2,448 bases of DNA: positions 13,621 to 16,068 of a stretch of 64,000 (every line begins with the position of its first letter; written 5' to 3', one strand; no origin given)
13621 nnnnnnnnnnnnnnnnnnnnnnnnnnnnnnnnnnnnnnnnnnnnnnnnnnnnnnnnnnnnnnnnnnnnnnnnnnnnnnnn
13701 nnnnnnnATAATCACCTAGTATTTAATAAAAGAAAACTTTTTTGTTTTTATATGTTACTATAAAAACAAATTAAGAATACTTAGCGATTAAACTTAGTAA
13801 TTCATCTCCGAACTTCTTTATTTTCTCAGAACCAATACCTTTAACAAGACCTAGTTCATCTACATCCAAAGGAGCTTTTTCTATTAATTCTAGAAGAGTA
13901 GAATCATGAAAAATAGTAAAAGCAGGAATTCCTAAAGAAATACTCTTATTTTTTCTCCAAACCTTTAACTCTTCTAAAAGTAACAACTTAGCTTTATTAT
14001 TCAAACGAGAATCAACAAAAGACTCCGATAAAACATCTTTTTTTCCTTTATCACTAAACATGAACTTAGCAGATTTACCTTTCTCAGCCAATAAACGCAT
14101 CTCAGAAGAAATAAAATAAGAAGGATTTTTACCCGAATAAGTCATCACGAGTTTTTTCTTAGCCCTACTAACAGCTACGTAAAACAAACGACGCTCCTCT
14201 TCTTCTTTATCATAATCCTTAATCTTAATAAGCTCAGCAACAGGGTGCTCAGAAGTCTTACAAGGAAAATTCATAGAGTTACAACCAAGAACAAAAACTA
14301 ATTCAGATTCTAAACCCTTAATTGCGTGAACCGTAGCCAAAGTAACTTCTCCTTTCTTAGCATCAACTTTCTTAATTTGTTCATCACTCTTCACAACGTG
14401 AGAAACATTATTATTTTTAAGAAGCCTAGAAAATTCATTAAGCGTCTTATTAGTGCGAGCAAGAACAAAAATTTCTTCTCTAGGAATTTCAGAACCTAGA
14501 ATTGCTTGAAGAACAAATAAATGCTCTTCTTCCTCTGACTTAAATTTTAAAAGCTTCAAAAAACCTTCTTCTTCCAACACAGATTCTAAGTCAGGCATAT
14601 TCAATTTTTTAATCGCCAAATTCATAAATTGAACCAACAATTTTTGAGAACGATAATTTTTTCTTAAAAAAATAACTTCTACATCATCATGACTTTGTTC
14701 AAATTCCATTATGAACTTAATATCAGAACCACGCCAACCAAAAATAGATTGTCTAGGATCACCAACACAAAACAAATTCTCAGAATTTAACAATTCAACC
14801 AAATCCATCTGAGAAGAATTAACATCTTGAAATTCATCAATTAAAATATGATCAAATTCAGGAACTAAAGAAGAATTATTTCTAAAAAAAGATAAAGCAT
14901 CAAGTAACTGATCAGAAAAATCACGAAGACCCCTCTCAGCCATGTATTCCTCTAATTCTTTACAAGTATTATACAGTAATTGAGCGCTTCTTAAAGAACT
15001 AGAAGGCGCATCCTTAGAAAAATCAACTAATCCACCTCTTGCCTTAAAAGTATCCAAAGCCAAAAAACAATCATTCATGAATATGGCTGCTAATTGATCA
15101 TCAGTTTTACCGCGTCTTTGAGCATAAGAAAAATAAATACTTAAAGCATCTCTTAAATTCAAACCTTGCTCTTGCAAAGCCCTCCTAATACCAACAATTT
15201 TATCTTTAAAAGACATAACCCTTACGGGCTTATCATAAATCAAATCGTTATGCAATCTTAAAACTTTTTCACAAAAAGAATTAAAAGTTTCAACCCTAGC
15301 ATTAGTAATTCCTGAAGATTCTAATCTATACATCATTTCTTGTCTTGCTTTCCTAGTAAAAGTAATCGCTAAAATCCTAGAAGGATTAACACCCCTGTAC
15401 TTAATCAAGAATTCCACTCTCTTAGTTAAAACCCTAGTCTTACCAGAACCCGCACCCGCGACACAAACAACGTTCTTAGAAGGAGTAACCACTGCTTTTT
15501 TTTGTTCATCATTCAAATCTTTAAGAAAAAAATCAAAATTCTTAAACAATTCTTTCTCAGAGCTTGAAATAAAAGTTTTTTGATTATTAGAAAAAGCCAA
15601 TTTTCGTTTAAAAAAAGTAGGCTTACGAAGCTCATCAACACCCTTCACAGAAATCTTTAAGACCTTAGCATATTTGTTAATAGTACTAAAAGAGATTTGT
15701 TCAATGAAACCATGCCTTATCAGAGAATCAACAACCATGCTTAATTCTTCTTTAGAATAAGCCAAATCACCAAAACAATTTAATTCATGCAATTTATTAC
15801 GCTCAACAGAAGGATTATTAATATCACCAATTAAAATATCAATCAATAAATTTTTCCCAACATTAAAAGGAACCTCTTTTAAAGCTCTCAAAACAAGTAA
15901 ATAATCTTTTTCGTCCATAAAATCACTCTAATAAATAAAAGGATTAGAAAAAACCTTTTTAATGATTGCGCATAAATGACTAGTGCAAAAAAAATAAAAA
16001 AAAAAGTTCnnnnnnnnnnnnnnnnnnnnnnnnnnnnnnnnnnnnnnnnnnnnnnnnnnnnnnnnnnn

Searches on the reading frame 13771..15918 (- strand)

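Call 25: search_protein_families(library=pfam, proteins=[window:13771-15918:-], max_evalue=0.001)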
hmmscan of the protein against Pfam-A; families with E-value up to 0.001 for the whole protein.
window:13771-15918:- (715 aa): 8 families
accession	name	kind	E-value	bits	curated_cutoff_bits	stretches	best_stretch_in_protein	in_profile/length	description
PF00580.27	UvrD-helicase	-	2.6e-56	191.8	23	1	135-410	1-270/271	UvrD/REP helicase N-terminal domain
PF13361.12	UvrD_C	-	1.2e-28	101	25.6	2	513-595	276-348/350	UvrD-like helicase C-terminal domain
PF13245.12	AAA_19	-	4.8e-21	75.8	25.1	1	139-392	1-130/134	AAA domain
PF00570.28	HRDC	-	2.3e-16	60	23.8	1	647-711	4-68/68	HRDC domain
PF13538.12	UvrD_C_2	-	1.4e-08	34.9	27.4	1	566-592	25-51/52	UvrD-like helicase C-terminal domain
PF01443.25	Viral_helicase1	-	1e-07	32.4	21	0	349-393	52-99/228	Viral superfamily 1 RNA helicase core domain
PF09382.16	RQC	-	6.2e-07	29.7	23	1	9-105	14-105/114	RQC domain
PF13604.12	AAA_30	-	1.2e-05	25.6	27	0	135-205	2-72/191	AAA domain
